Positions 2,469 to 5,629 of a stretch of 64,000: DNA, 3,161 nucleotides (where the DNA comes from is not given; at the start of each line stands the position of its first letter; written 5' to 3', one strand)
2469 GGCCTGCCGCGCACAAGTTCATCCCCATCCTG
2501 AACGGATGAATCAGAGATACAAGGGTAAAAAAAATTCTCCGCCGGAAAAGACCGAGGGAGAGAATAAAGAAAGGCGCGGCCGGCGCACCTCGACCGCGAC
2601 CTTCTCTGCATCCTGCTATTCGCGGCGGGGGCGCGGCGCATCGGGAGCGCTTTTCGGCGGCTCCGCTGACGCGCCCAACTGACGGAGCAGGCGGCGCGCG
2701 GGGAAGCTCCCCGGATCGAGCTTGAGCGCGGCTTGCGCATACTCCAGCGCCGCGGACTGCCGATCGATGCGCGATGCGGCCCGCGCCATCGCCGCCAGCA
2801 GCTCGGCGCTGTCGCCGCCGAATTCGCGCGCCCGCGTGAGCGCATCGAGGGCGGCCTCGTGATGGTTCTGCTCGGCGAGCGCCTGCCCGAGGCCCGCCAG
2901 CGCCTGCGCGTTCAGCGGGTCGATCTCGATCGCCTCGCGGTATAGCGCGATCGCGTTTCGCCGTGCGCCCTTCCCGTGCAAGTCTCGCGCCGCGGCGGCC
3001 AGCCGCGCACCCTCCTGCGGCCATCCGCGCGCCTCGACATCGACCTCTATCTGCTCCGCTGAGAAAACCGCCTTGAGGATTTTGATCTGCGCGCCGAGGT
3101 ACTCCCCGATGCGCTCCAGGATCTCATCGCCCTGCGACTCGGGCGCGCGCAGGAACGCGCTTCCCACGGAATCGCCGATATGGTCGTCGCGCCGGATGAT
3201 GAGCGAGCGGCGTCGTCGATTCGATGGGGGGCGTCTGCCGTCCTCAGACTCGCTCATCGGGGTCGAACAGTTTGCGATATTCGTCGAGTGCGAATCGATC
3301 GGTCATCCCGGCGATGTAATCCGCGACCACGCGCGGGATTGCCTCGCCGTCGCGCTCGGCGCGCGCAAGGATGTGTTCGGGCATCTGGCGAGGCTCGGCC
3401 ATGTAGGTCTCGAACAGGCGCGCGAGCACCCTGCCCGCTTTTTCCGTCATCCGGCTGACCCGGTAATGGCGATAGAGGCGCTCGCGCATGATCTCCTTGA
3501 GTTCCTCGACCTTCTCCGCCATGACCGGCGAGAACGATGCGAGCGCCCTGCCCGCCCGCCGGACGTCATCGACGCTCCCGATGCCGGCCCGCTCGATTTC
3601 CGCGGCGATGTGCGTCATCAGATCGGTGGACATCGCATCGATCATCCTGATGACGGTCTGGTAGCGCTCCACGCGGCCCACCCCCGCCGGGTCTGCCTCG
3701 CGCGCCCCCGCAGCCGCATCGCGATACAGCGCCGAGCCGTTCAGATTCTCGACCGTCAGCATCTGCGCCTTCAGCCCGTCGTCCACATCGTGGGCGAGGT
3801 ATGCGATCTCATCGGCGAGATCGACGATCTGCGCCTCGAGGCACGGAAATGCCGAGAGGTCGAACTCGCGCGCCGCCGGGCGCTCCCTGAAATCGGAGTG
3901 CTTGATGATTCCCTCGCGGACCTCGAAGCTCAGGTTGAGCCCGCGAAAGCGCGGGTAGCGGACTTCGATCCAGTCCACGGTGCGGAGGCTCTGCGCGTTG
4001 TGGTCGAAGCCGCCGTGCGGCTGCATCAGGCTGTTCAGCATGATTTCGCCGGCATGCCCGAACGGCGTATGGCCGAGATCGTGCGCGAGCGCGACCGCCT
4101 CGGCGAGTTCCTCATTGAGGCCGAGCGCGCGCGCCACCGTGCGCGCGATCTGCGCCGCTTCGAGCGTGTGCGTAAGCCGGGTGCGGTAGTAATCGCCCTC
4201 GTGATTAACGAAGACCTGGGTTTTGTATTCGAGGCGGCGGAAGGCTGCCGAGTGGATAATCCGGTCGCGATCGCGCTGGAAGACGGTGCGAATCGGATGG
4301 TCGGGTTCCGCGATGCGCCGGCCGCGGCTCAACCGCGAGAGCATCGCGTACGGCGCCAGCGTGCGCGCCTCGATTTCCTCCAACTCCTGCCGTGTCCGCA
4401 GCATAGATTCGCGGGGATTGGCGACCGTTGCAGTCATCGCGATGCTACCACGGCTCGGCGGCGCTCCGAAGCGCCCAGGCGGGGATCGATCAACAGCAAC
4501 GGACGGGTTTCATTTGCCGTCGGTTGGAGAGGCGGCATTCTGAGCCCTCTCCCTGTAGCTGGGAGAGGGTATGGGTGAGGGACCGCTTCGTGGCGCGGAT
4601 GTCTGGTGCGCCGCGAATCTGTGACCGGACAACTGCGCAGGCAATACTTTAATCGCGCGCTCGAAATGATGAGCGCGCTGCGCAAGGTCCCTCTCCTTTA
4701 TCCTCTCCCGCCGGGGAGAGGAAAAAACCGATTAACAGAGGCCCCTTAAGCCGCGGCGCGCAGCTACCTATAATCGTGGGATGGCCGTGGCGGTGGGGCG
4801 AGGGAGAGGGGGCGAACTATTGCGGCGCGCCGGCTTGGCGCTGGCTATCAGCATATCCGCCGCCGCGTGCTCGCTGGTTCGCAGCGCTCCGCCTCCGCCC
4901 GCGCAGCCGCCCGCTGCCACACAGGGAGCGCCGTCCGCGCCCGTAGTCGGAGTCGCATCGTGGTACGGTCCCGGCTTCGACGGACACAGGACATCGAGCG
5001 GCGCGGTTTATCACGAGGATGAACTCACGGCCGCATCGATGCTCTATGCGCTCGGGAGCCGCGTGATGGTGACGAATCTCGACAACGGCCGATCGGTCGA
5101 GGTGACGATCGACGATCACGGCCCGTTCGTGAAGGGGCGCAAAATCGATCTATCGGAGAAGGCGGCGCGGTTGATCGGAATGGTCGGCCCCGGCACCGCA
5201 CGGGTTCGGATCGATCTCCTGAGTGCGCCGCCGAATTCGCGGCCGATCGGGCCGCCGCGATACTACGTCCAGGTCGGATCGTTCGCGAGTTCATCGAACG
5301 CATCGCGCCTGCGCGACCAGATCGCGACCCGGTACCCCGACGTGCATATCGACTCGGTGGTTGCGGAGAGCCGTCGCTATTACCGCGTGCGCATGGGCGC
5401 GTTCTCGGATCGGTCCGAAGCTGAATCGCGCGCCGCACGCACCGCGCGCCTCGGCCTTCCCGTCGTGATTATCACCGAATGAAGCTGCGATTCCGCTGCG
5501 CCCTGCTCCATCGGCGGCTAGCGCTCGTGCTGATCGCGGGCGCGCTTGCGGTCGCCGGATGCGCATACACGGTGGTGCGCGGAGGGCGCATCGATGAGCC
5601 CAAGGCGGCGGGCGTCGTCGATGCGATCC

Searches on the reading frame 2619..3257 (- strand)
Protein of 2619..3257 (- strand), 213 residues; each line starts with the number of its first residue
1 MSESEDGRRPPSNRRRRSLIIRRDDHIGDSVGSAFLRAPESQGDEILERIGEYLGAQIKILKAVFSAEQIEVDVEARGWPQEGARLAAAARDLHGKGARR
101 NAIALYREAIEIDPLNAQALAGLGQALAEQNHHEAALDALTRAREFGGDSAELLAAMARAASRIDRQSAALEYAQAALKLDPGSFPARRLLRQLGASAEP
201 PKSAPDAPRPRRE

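Call 4: search_protein_families(library=pfam, proteins=[window:2619-3257:-], max_evalue=1)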
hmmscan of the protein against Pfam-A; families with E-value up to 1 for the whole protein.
window:2619-3257:- (213 aa): 18 families
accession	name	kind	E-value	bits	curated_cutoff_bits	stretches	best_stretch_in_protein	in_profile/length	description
PF14559.12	TPR_19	-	1.2e-08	35.6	25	1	97-159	5-67/68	Tetratricopeptide repeat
PF00515.34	TPR_1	-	3.3e-08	33.4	27.8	2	117-144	1-28/34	Tetratricopeptide repeat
PF13431.12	TPR_17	-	4.6e-08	33.2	24.4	1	105-137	1-33/34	Tetratricopeptide repeat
PF07719.23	TPR_2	-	1.4e-07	31.5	27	3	151-183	1-33/34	Tetratricopeptide repeat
PF13428.12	TPR_14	-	1.2e-06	29.1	23.5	3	118-160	2-44/44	Tetratricopeptide repeat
PF13181.12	TPR_8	-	1.4e-06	28.5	25.7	2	151-182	1-32/34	Tetratricopeptide repeat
PF13414.12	TPR_11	-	3.7e-06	27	26.8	1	101-130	12-41/42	TPR repeat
PF13429.12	TPR_15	-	1.5e-05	25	26.2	1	77-178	143-241/280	Tetratricopeptide repeat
PF13432.12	TPR_16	-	3.6e-05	24.6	32.7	1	89-147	3-61/65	Tetratricopeptide repeat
PF13424.12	TPR_12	-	8.8e-05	23.1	30.1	1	114-145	42-73/77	Tetratricopeptide repeat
PF24575.1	TPR_Slam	-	0.0049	17.7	35.2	1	88-138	52-102/104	Surface lipoprotein assembly modifier, N-terminal TPR repeats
PF20308.4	TPR-S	-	0.057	14.5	27.6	1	101-168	4-68/102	Tetratricopeptide Repeats-Sensor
PF13176.12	TPR_7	-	0.17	12.5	27.9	0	95-114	11-32/36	Tetratricopeptide repeat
PF14561.12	TPR_20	-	0.22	12.3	25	1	101-141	6-46/90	Tetratricopeptide repeat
PF12895.13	ANAPC3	-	0.23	12.2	27.2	1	100-154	6-59/82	Anaphase-promoting complex, cyclosome, subunit 3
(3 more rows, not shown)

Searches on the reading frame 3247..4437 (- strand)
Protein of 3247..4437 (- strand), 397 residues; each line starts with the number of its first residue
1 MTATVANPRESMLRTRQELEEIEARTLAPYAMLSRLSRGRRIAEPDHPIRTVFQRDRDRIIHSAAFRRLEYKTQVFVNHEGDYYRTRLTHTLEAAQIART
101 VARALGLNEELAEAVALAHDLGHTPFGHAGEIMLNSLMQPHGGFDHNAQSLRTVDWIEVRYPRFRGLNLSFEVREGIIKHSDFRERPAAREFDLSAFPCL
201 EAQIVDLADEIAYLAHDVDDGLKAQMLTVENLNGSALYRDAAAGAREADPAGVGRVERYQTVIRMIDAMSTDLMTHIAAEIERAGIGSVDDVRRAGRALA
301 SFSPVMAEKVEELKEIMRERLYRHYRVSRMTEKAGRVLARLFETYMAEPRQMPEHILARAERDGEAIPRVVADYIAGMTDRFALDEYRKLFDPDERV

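Call 4: search_protein_families(library=pfam, proteins=[window:3247-4437:-], max_evalue=1)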
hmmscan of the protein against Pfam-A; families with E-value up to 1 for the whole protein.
window:3247-4437:- (397 aa): 5 families
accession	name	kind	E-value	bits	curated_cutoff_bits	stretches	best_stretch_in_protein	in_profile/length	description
PF13286.11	HD_assoc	-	1.4e-28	99.7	22.2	1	301-389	2-91/91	Phosphohydrolase-associated domain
PF01966.28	HD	-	2.8e-12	47.4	22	1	87-212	1-114/116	HD domain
PF08668.18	HDOD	-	0.046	13.7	22.9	1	84-129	92-138/196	HDOD domain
PF09548.15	Spore_III_AB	-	0.18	12.2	32.5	1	294-361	65-133/170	Stage III sporulation protein AB (spore_III_AB)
PF13581.12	HATPase_c_2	-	0.85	10.1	27.4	0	87-118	4-35/127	Histidine kinase-like ATPase domain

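Call 34: find_related_loci(query=window:3247-4437:-, collection=genome_contigs, flank=7000)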
Query window:3247-4437:- (397 aa) in genome_contigs; peptide patterns used: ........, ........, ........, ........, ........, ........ (x = any residue, [..] = any of these).
600 stretches matched a pattern (row limit reached: there are more); 493 encode a relative of the query (tblastn E <= 1e-3); the best 80 are kept; 80 distinct loci.
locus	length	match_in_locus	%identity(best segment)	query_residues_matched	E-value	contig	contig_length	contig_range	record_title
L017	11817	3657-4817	85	11-397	0e+0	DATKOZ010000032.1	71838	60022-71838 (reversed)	MAG TPA_asm: Candidatus Binataceae bacterium isolate SMAG_U14778 k141_4013773, whole genome shotgun sequence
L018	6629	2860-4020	84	11-397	0e+0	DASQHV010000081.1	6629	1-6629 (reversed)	MAG TPA_asm: Candidatus Acidiferrales bacterium isolate SMAG_U11842 k141_1198429, whole genome shotgun sequence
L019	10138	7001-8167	85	9-397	0e+0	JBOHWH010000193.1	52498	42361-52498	MAG: Candidatus Binataceae bacterium isolate TC-B4_metawrap_bin.9 k127_146313, whole genome shotgun sequence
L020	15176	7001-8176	83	6-397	0e+0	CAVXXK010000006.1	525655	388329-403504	MAG: uncultured delta proteobacterium isolate MFD03044.bin.1.149 genome assembly, contig: contig_51941, whole genome sho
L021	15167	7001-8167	82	9-397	0e+0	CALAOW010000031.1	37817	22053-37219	MAG TPA_asm: uncultured proteobacterium isolate ERR1035437_bin.86_CONCOCT_v1.1_MAG genome assembly, contig: ERZ1756482.5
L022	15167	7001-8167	83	9-397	0e+0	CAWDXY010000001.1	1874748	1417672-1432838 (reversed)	MAG: uncultured delta proteobacterium isolate MFD01248.bin.1.21 genome assembly, contig: contig_13844, whole genome shot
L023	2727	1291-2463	84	7-397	0e+0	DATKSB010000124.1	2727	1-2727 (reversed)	MAG TPA_asm: Candidatus Binataceae bacterium isolate SMAG_U14043 k141_251111, whole genome shotgun sequence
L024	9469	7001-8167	85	9-397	0e+0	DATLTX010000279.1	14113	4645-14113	MAG TPA_asm: Candidatus Binataceae bacterium isolate SMAG_U13968 k141_1357041, whole genome shotgun sequence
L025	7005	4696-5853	83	12-397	0e+0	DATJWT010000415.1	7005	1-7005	MAG TPA_asm: Candidatus Binataceae bacterium isolate SMAG_U15106 k141_954769, whole genome shotgun sequence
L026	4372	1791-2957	82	9-397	0e+0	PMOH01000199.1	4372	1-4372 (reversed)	MAG: Deltaproteobacteria bacterium isolate palsa_1089 73.20110600_P1M.15_contig_36503, whole genome shotgun sequence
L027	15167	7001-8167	84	9-397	0e+0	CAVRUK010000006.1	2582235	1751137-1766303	MAG: uncultured delta proteobacterium isolate MFD02248.bin.1.51 genome assembly, contig: contig_9513, whole genome shotg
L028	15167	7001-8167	83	9-397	0e+0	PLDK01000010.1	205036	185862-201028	MAG: Deltaproteobacteria bacterium isolate palsa_1114 73.20111000_P2D.7_contig_1035, whole genome shotgun sequence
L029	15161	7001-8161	83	11-397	0e+0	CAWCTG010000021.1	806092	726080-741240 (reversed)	MAG: Candidatus Binataceae bacterium isolate MFD03399.bin.1.12 genome assembly, contig: contig_3920, whole genome shotgu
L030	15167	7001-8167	82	9-397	0e+0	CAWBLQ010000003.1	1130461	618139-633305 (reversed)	MAG: Candidatus Binataceae bacterium isolate MFD02248.bin.1.59 genome assembly, contig: contig_20764, whole genome shotg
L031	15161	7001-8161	83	11-397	0e+0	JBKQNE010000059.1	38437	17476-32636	MAG: Candidatus Binataceae bacterium isolate LASAr3G3H3I__bin_44 LASAr3G3H3I_000000066936, whole genome shotgun sequence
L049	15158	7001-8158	77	12-397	0e+0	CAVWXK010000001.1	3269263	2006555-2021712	MAG: uncultured proteobacterium isolate MFD03726.bin.2.8 genome assembly, contig: contig_15707, whole genome shotgun seq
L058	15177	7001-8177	82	6-397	4e-162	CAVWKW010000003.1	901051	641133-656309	MAG: uncultured delta proteobacterium isolate MFD04434.bin.1.117 genome assembly, contig: contig_45573, whole genome sho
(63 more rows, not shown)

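Call 43: search_protein_families(library=pfam, proteins=[L020:9165-10244:-, L020:10727-12052:+, L028:9311-10279:+, L028:11646-12317:-, L049:8928-9809:+, L049:10111-11043:-, L049:11181-11993:+, L049:12140-13423:-, L027:8892-11102:-, L058:9694-11046:+], max_evalue=0.001)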
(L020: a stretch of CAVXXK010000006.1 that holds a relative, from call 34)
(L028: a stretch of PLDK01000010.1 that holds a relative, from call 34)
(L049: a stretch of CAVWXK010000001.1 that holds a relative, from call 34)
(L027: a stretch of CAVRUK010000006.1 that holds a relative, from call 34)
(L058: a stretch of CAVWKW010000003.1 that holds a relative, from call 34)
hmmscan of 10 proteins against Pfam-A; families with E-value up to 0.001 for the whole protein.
L020:9165-10244:- (360 aa): 1 family
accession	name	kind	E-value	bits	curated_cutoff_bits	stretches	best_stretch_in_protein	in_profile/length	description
PF04607.23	RelA_SpoT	-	3.9e-14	53.3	27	1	87-193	1-99/113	Region found in RelA / SpoT proteins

L020:10727-12052:+ (442 aa): 1 family
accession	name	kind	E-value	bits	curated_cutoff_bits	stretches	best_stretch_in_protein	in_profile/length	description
PF01323.26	DSBA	-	1.7e-41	142.5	25.6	2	246-437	4-190/191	DSBA-like thioredoxin domain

L028:9311-10279:+ (323 aa): 2 families
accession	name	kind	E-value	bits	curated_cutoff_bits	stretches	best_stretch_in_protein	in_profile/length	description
PF12762.13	DDE_Tnp_IS1595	-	2.2e-39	135.4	27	1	153-306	1-153/153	ISXO2-like transposase domain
PF12760.12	Zn_ribbon_IS1595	-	7.8e-10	39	25.4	1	16-58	1-41/46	Transposase zinc-ribbon domain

L028:11646-12317:- (224 aa): 0 families

L049:8928-9809:+ (294 aa): 1 family
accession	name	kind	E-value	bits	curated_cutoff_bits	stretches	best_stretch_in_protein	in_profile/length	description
PF12686.12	DUF3800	-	3.5e-08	34.7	21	1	36-236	2-147/149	Protein of unknown function (DUF3800)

L049:10111-11043:- (311 aa): 2 families
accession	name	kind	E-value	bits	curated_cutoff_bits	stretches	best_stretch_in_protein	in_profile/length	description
PF12762.13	DDE_Tnp_IS1595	-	4e-35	121.5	27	1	137-294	2-153/153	ISXO2-like transposase domain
PF12760.12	Zn_ribbon_IS1595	-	1.6e-11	44.4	25.4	1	12-59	1-44/46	Transposase zinc-ribbon domain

L049:11181-11993:+ (271 aa): 1 family
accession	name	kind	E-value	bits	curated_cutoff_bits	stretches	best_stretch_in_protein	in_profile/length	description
PF12686.12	DUF3800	-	6.2e-05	24.2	21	1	34-219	2-148/149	Protein of unknown function (DUF3800)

L049:12140-13423:- (428 aa): 0 families

L027:8892-11102:- (737 aa): 3 families
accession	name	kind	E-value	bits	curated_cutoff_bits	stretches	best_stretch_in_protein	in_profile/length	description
PF13229.12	Beta_helix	-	1.3e-12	48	25.9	1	159-298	18-139/158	Right handed beta helix region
PF15780.11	ASH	-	1.1e-08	35.6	27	1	634-725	12-97/98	Abnormal spindle-like microcephaly-assoc'd, ASPM-SPD-2-Hydin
PF22073.2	Cep192_D4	-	9.1e-07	29.5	35.5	1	628-733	3-111/112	Cep192 domain 4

L058:9694-11046:+ (451 aa): 1 family
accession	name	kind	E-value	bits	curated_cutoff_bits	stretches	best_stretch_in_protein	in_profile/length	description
PF01323.26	DSBA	-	3.9e-38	131.6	25.6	2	246-437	4-190/191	DSBA-like thioredoxin domain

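Call 44: search_protein_families(library=pfam, proteins=[L029:12278-13105:+, L029:10649-11440:-, L029:9875-10366:-, L029:13307-13756:-, L029:13962-14462:-, L058:9676-10587:-, L028:10599-10988:+, L028:8802-9224:-], max_evalue=0.001)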
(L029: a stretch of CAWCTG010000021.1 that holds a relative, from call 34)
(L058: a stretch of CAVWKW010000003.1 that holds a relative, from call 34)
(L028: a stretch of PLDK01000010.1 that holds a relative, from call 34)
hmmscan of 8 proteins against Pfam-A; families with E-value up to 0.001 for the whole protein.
L029:12278-13105:+ (276 aa): 1 family
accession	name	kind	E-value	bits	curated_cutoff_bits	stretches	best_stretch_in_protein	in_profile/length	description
PF12686.12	DUF3800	-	6.4e-08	33.9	21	1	33-226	3-147/149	Protein of unknown function (DUF3800)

L029:10649-11440:- (264 aa): 0 families

L029:9875-10366:- (164 aa): 0 families

L029:13307-13756:- (150 aa): 0 families

L029:13962-14462:- (167 aa): 2 families
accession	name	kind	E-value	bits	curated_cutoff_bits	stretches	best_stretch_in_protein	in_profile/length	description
PF12762.13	DDE_Tnp_IS1595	-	5e-31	108.2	27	1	34-150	34-153/153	ISXO2-like transposase domain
PF13610.12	DDE_Tnp_IS240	-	0.00024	21.7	27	1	43-126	23-110/139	DDE domain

L058:9676-10587:- (304 aa): 0 families

L028:10599-10988:+ (130 aa): 2 families
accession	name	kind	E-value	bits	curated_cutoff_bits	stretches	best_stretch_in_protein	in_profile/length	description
PF22811.2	Zn_ribbon_NrdR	-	0.00049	20.4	27.2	1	82-113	3-35/42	Transcriptional repressor NrdR-like, N-terminal domain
PF14690.11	Zn_ribbon_ISL3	-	0.00075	20.3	25.5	0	80-95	3-18/47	zinc-finger of transposase IS204/IS1001/IS1096/IS1165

L028:8802-9224:- (141 aa): 0 families

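Call 75: search_protein_families(library=ncbifam, proteins=[L049:10111-11040:-, L028:11646-12317:-], max_evalue=0.01)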
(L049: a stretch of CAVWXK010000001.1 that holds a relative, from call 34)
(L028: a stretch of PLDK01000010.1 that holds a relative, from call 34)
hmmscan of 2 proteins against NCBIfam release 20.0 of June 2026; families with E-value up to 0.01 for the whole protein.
L049:10111-11040:- (310 aa): 2 families
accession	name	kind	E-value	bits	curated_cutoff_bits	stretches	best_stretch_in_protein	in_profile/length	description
NF033547.1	transpos_IS1595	equivalog_domain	4.7e-50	170.4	75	1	76-295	2-215/215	IS1595 family transposase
NF033558.1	transpos_IS1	equivalog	0.0083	16.1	100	0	186-243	119-177/199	IS1 family transposase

L028:11646-12317:- (224 aa): 0 families

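Call 80: find_homologous_proteins(query=L029:12278-13105:+, max_evalue=1e-10)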
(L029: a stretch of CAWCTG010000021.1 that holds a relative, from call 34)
Query L029:12278-13105:+ (276 aa): 23 proteins with E <= 1e-10 among 617 candidates.
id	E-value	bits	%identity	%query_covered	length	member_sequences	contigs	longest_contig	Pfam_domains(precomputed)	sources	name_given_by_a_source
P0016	5.2e-186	634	100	100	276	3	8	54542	PF12686.13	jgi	jgi:hypothetical protein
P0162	2.5e-113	396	65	91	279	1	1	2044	PF12686.13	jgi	jgi:hypothetical protein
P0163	1.5e-64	236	45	96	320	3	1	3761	PF12686.13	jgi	jgi:hypothetical protein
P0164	1.4e-58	216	42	93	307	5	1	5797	PF12686.13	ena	-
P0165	1.4e-52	197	41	95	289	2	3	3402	PF12686.13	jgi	jgi:hypothetical protein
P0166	1.4e-49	187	41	89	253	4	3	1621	PF12686.13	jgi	jgi:hypothetical protein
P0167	1.9e-49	187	44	87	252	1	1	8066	PF12686.13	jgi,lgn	-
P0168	8.5e-47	178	40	79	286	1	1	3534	PF12686.13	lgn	-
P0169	2.3e-46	176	37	95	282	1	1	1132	PF12686.13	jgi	jgi:hypothetical protein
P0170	3.4e-46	176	39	99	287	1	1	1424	PF12686.13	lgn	-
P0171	1.0e-44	171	37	95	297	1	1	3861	PF12686.13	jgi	jgi:hypothetical protein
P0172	2.1e-39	154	41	79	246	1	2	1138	PF12686.13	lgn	-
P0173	1.3e-35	141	43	69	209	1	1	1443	-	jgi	jgi:hypothetical protein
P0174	1.7e-34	138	37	79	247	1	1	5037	PF12686.13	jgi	jgi:uncharacterized protein DUF3800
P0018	1.9e-33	134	35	79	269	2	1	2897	PF12686.13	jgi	-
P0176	1.4e-30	125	32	92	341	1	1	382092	-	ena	-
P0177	5.9e-30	123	36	72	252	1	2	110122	PF12686.13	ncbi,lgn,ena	-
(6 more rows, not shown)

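Call 81: find_encoding_contigs(protein=P0167, flank=3500, max_places=1)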
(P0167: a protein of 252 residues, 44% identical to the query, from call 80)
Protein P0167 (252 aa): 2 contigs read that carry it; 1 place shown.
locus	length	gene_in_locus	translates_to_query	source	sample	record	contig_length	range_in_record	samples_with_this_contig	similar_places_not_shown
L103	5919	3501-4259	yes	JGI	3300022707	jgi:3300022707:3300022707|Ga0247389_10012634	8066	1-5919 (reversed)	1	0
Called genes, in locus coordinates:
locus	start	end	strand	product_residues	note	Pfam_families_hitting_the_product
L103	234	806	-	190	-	PF07589:PEP_exosort_dom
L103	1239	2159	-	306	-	-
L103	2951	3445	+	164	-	-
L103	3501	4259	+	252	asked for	PF12686:DUF3800 (weak)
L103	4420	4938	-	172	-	-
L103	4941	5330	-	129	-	PF00102:Y_phosphatase (weak), PF22784:PTP-SAK (weak)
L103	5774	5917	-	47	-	?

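Call 82: find_encoding_contigs(protein=P0164, flank=3500, max_places=1)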
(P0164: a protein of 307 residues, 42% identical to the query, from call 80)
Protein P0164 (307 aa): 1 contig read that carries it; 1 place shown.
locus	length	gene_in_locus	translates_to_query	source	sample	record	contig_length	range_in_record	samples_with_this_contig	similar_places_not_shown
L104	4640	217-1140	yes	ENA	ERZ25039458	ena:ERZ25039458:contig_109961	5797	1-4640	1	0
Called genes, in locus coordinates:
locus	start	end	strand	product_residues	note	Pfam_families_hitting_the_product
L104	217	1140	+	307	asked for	PF12686:DUF3800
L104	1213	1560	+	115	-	PF08974:DUF1877 (weak)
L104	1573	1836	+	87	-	-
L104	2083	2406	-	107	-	-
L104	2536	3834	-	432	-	PF00884:Sulfatase, PF16347:SGSH_C (faint)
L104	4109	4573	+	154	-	-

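Call 83: find_encoding_contigs(protein=P0177, flank=3500, max_places=1)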
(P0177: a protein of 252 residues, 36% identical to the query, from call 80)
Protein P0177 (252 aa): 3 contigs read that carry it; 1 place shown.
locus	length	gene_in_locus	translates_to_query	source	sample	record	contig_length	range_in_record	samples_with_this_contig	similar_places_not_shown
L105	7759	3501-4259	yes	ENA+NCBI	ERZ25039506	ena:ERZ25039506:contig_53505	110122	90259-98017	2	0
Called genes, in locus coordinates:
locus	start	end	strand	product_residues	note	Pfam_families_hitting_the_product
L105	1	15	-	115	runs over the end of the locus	-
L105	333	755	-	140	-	PF00011:HSP20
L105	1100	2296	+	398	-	PF00512:HisKA, PF13581:HATPase_c_2 (weak), PF02518:HATPase_c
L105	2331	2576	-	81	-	-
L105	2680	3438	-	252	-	PF02361:CbiQ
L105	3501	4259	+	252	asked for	PF12686:DUF3800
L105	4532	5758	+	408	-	-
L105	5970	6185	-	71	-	-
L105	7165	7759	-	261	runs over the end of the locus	PF02361:CbiQ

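Call 84: find_encoding_contigs(protein=P0176, flank=3500, max_places=1)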
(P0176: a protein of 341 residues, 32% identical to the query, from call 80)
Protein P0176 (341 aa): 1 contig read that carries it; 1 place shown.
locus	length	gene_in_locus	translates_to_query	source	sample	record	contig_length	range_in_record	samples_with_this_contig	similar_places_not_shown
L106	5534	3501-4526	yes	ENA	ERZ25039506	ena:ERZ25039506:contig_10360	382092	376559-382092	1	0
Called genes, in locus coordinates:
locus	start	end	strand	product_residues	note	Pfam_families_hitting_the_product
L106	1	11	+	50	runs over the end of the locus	-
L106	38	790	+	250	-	PF00106:adh_short, PF08659:KR, PF13561:adh_short_C2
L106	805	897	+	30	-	-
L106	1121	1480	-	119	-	-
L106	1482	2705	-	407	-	-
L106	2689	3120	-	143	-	-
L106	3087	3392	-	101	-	-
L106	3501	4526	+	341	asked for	-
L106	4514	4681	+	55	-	-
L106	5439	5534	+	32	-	?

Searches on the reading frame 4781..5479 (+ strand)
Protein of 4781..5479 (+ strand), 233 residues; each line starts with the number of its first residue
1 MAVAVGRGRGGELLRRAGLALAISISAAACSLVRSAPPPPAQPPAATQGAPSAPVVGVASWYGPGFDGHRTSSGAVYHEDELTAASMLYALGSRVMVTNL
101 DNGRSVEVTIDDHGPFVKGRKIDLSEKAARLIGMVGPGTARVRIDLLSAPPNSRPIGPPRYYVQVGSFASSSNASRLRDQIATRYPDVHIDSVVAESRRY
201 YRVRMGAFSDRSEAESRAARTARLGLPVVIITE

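Call 4: search_protein_families(library=pfam, proteins=[window:4781-5479:+], max_evalue=1)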
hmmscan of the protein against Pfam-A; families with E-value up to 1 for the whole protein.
window:4781-5479:+ (233 aa): 2 families
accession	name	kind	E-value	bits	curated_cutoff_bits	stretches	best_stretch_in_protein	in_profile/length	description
PF03330.24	DPBB_1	-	4.5e-19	68.9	28.8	1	56-144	3-83/83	Lytic transglycolase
PF05036.18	SPOR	-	2.2e-16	60.3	21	1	158-220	2-63/76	SPOR domain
